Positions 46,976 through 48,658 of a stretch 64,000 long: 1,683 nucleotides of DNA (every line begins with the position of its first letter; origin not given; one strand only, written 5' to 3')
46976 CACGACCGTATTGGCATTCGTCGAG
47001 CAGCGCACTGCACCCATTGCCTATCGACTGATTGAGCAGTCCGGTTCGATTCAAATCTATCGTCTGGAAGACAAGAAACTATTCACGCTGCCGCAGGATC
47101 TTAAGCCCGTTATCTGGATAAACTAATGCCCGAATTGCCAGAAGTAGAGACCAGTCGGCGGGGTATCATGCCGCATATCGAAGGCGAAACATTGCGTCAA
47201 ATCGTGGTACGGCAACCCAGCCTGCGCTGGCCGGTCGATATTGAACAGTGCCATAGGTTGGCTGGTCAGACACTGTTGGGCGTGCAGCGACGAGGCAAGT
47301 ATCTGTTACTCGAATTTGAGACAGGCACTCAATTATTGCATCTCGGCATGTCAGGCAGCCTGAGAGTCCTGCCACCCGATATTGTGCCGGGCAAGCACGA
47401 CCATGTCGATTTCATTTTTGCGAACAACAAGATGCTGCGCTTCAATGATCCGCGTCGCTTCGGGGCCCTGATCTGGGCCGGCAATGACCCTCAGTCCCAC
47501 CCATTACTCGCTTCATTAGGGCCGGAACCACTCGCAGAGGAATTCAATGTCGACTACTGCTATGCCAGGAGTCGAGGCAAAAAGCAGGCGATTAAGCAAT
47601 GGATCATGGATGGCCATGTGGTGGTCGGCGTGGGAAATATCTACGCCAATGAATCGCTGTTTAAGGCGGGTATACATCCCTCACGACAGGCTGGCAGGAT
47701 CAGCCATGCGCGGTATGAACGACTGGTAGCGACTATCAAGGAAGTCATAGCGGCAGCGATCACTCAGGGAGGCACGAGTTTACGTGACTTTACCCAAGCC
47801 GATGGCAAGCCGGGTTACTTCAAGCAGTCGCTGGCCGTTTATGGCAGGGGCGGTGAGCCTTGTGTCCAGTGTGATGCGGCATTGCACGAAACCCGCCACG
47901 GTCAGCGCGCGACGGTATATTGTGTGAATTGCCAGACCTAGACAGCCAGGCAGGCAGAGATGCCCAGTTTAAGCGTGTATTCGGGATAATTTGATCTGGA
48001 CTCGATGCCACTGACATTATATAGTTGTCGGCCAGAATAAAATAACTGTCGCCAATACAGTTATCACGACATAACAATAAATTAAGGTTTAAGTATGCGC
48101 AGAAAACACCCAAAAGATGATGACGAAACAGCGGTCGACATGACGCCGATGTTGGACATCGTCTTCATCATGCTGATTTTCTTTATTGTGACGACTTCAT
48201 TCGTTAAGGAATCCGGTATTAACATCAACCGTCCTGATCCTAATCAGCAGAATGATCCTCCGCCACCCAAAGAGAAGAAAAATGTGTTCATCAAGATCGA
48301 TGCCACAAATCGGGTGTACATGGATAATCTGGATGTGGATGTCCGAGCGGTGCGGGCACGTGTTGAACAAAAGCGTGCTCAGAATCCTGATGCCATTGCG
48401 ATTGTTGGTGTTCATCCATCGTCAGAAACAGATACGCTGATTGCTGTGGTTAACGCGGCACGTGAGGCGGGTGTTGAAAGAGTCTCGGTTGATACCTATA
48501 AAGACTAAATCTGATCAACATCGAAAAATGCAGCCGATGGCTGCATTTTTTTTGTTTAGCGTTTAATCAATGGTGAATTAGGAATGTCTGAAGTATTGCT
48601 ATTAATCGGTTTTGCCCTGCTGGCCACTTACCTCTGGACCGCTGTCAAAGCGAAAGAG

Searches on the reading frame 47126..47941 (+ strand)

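Call 110: search_protein_families(library=ncbifam, max_evalue=0.00001, proteins=[window:47126-47941:+])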
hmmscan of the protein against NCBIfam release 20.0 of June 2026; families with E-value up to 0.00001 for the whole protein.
window:47126-47941:+ (271 aa): 7 families
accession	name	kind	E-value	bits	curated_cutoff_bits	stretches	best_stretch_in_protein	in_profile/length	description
NF002211.1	PRK01103.1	equivalog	9.9e-105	350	212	1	1-270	1-273/274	bifunctional DNA-formamidopyrimidine glycosylase/DNA-(apurinic or apyrimidinic site) lyase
TIGR00577.1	fpg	equivalog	3e-91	305.6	203.3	1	1-270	1-276/276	DNA-formamidopyrimidine glycosylase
NF011386.0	PRK14811.1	equivalog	1.3e-67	227.8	414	1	1-270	1-262/269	DNA-formamidopyrimidine glycosylase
NF011385.0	PRK14810.1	equivalog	9.4e-64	215.5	423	1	1-270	1-271/272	DNA-formamidopyrimidine glycosylase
NF010551.0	PRK13945.1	equivalog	2.3e-62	210.9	348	1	1-271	1-282/282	DNA-formamidopyrimidine glycosylase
NF040775.1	endonuc_Nei2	equivalog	3.6e-23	82.3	400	1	15-270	15-251/252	endonuclease VIII Nei2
NF007763.0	PRK10445.1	equivalog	7.4e-21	74.7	252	1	1-270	1-262/263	endonuclease VIII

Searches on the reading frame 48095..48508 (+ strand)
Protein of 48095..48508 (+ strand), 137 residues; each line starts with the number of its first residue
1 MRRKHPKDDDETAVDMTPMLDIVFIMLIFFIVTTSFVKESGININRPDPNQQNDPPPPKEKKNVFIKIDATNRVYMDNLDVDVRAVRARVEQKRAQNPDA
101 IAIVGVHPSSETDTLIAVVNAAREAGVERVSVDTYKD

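Call 110: search_protein_families(library=ncbifam, max_evalue=0.00001, proteins=[window:48095-48508:+])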
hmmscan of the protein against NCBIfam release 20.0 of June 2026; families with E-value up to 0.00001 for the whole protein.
window:48095-48508:+ (137 aa): 5 families
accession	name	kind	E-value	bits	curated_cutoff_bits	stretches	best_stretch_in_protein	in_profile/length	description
TIGR02801.1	tolR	equivalog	1.6e-11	44.9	127.3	1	14-133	5-127/129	protein TolR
NF008429.0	PRK11267.1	equivalog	7.3e-11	42.3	216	1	10-130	14-130/141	TonB system transport protein ExbD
TIGR02804.1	ExbD_2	equivalog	1.4e-08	35.1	123.45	1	14-131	4-116/121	TonB system transport protein ExbD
TIGR02803.1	ExbD_1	equivalog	1.5e-08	34.8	152.95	1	14-131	4-117/122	TonB system transport protein ExbD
NF008248.0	PRK11024.1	equivalog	1.3e-06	28.6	162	1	6-133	8-138/142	colicin uptake protein TolR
